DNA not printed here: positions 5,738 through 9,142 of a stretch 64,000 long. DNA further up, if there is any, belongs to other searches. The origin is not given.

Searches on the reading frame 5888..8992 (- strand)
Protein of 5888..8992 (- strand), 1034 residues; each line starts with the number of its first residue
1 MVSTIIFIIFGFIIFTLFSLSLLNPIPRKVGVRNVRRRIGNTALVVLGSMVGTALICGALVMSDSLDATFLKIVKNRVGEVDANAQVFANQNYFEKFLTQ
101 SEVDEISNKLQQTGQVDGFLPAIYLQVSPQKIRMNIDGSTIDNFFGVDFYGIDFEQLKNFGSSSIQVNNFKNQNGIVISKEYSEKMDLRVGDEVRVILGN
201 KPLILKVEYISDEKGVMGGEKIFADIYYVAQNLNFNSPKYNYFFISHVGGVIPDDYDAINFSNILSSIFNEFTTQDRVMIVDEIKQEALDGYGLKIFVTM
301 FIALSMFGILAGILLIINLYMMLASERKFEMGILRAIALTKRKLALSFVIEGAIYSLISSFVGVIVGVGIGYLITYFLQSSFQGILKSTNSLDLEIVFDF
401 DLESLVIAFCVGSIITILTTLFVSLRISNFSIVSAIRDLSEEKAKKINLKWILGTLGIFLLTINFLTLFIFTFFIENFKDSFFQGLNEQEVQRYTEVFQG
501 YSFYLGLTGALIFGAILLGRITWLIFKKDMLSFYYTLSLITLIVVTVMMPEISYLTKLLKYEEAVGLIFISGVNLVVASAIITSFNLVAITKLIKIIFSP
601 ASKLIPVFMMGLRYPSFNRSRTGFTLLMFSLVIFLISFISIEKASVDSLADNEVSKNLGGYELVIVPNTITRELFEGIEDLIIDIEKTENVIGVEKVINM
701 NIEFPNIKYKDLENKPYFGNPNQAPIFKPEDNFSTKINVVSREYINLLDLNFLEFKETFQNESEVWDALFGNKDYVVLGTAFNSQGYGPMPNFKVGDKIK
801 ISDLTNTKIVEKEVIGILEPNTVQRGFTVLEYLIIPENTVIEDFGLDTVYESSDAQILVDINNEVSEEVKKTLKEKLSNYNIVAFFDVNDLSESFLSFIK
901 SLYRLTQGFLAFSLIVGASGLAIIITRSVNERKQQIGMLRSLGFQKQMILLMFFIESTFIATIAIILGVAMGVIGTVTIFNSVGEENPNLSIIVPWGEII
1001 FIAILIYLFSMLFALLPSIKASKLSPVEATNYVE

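Call 96: search_protein_families(library=pfam, proteins=[window:5888-8992:-], max_evalue=0.001)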
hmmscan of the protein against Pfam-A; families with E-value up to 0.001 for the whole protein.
window:5888-8992:- (1034 aa): 2 families
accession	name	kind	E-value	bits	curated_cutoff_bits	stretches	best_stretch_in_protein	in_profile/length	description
PF02687.27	FtsX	-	3.5e-29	101.7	25.5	2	909-1026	3-120/120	FtsX-like permease C-terminal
PF12704.14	MacB_PCD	-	7.7e-09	36.6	27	1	42-225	1-172/207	MacB-like periplasmic core domain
